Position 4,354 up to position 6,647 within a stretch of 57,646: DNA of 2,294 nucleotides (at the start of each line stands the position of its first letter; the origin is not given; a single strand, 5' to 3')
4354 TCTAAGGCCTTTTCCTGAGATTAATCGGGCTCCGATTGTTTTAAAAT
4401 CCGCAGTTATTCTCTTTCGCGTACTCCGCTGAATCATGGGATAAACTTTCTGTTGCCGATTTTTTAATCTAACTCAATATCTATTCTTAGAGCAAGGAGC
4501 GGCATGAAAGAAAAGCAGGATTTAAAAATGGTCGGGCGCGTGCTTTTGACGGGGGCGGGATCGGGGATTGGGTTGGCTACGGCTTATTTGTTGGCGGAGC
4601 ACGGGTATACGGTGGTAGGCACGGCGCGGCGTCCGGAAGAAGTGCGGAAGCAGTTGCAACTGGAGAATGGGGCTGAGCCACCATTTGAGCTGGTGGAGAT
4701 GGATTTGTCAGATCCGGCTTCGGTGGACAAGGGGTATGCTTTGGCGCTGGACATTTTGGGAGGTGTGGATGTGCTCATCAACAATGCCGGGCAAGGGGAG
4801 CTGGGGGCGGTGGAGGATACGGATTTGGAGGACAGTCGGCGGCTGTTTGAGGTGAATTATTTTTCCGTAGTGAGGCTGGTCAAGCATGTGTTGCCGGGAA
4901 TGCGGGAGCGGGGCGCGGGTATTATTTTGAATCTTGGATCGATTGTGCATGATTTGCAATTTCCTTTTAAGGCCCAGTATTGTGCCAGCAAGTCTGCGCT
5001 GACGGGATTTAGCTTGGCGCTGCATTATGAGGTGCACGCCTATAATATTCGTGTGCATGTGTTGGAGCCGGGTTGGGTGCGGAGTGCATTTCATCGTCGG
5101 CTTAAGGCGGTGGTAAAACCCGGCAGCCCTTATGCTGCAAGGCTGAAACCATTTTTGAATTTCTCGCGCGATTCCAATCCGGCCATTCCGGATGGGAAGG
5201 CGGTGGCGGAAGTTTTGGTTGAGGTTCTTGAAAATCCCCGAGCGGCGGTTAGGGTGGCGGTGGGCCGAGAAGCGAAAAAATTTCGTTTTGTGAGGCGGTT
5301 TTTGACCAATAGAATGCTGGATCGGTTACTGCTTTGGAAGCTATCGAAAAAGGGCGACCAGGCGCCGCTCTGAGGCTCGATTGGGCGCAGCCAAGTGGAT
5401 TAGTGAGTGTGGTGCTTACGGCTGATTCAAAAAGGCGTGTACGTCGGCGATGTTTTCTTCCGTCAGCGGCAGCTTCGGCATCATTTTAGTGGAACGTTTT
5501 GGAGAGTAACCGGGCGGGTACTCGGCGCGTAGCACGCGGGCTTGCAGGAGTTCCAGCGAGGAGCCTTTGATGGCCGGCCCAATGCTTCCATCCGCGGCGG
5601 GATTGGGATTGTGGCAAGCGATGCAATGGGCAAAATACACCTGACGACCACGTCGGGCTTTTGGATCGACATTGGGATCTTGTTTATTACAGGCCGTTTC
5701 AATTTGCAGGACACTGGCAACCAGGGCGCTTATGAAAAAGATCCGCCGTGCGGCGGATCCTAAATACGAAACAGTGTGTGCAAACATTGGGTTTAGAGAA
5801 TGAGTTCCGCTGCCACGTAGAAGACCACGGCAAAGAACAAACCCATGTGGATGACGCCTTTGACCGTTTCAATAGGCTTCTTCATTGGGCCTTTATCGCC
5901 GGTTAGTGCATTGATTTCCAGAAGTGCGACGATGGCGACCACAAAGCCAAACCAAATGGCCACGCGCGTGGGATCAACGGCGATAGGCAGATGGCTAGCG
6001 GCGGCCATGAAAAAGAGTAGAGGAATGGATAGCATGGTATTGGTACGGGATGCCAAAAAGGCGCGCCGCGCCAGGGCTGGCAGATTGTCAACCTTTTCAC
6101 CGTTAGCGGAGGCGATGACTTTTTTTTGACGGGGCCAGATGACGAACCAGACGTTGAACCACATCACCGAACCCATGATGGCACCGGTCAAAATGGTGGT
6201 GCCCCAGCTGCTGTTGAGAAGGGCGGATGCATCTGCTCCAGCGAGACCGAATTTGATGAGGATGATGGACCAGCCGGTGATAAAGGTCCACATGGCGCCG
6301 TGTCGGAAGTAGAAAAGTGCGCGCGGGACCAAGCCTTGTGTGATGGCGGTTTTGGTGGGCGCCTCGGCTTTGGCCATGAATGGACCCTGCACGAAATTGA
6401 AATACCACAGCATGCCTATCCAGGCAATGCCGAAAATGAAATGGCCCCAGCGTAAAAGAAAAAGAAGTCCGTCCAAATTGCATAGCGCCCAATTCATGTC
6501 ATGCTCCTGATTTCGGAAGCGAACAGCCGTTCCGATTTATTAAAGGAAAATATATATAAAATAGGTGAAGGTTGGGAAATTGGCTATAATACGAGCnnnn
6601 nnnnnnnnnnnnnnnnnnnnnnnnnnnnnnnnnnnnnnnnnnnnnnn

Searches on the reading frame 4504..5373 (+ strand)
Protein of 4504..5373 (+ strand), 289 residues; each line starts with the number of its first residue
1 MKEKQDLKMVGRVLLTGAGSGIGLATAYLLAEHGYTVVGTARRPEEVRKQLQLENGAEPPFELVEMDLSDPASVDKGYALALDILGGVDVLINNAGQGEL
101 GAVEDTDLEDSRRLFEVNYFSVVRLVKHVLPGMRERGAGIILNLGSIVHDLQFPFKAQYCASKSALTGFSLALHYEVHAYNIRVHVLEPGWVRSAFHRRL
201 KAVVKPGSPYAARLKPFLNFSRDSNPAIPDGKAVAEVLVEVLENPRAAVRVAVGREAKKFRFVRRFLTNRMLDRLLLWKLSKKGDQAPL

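Call 3: search_protein_families(library=pfam, proteins=[window:4504-5373:+], max_evalue=0.01)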
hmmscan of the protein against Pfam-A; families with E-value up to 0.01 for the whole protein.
window:4504-5373:+ (289 aa): 6 families
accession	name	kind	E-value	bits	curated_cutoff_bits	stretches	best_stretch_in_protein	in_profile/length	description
PF00106.31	adh_short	-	1.9e-45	155.2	26.6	1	13-199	3-189/195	short chain dehydrogenase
PF13561.12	adh_short_C2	-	1.8e-32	113.3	27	1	17-201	1-185/236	Enoyl-(Acyl carrier protein) reductase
PF08659.16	KR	-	3.4e-06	27.5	22.6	1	11-170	1-160/180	KR domain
PF01370.27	Epimerase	-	2.5e-05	24.2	20.9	1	13-103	1-80/240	NAD dependent epimerase/dehydratase family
PF13460.12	NAD_binding_10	-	0.0012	19.2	27.2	1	17-135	1-87/184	NAD(P)H-binding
PF08643.16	DUF1776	-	0.01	15.7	25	0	101-187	106-194/294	Fungal family of unknown function (DUF1776)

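Call 4: search_protein_families(library=ncbifam, proteins=[window:4504-5373:+], max_evalue=0.01)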
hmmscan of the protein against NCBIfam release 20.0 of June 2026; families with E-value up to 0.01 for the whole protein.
window:4504-5373:+ (289 aa): 220 families (the best 25 are shown)
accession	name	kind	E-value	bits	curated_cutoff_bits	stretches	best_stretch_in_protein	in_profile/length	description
NF004823.0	PRK06179.1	subfamily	1.5e-61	208.2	310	1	13-276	8-263/271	oxidoreductase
NF004826.0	PRK06182.1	subfamily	4.1e-54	183.7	305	1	13-277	7-270/274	oxidoreductase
NF005372.1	PRK06914.1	subfamily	1.4e-50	172.1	320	1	14-280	6-277/279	SDR family oxidoreductase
NF004824.0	PRK06180.1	subfamily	2.5e-48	164.7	298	1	12-260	6-253/279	oxidoreductase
NF049977.1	KDhSphingRedKdsR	equivalog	4.1e-44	151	400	1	13-275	6-262/267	3-ketodihydrosphingosine reductase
NF004284.0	PRK05693.1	equivalog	2e-40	139.1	326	1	13-279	4-267/274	SDR family oxidoreductase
NF004649.0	PRK05993.1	equivalog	1.1e-39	136.3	387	1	12-278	6-275/277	SDR family oxidoreductase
NF005672.0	PRK07454.1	equivalog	9.6e-39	133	234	1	9-195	5-191/241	SDR family oxidoreductase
NF006114.0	PRK08263.1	subfamily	1.3e-38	132.9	290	1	14-270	7-257/280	short chain dehydrogenase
NF005495.0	PRK07109.1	subfamily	4.1e-37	128.2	264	1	13-280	11-263/334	SDR family oxidoreductase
TIGR01963.1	PHB_DH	subfamily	2.6e-35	121.9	307.05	1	13-195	4-186/255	3-hydroxybutyrate dehydrogenase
NF005878.0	PRK07825.1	subfamily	5.5e-35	121.1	287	1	12-195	10-190/278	short chain dehydrogenase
NF004825.0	PRK06181.1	equivalog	1.8e-34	119.2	215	1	12-281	8-264/268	SDR family oxidoreductase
NF006776.0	PRK09291.1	equivalog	2.6e-34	119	265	1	10-201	2-187/257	SDR family oxidoreductase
NF005065.0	PRK06482.1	equivalog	7.5e-34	117.4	291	1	13-271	5-259/276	SDR family oxidoreductase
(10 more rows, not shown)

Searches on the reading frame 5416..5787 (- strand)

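Call 3: search_protein_families(library=pfam, proteins=[window:5416-5787:-], max_evalue=0.01)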
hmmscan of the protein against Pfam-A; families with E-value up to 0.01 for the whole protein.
window:5416-5787:- (123 aa): 2 families
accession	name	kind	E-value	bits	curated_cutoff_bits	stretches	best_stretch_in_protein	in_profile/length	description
PF00034.26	Cytochrom_C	-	4.8e-08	34.6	21.3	1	45-121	2-87/90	Cytochrome c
PF13442.11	Cytochrome_CBB3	-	3.7e-06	27.6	27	1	43-120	2-68/68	Cytochrome C oxidase, cbb3-type, subunit III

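Call 4: search_protein_families(library=ncbifam, proteins=[window:5416-5787:-], max_evalue=0.01)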
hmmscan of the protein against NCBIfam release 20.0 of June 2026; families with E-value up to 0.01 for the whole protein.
window:5416-5787:- (123 aa): 4 families
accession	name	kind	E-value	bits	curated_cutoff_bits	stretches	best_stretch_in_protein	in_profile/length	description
TIGR04485.1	thiosulf_SoxX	equivalog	6.3e-05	23.6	61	1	54-122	4-77/78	sulfur oxidation c-type cytochrome SoxX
NF050122.1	bc1_QcrC_actin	exception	0.0013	18.1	200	1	22-75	20-71/253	cytochrome bc1 complex diheme cytochrome c subunit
TIGR02603.1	CxxCH_TIGR02603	domain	0.0037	17.3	68.15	0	44-76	3-34/134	putative heme-binding domain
NF045773.1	cytochro_C550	exception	0.0073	16.3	125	0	31-84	36-87/118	cytochrome c550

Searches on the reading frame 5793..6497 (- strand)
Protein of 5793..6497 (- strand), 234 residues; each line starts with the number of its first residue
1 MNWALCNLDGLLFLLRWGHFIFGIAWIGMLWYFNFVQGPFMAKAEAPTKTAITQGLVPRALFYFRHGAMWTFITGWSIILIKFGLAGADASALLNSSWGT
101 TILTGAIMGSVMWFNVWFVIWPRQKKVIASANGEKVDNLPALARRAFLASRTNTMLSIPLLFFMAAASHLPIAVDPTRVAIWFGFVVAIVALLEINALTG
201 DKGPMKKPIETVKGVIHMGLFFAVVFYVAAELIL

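Call 3: search_protein_families(library=pfam, proteins=[window:5793-6497:-], max_evalue=0.01)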
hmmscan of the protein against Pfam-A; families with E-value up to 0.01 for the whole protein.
window:5793-6497:- (234 aa): 1 family
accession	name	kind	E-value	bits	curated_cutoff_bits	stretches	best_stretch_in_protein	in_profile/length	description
PF06181.16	Urate_ox_N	-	7e-17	62.2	26.9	2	97-193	169-263/295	Urate oxidase N-terminal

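Call 4: search_protein_families(library=ncbifam, proteins=[window:5793-6497:-], max_evalue=0.01)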
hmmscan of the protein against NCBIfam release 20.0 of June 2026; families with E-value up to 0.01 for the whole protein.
window:5793-6497:- (234 aa): 0 families
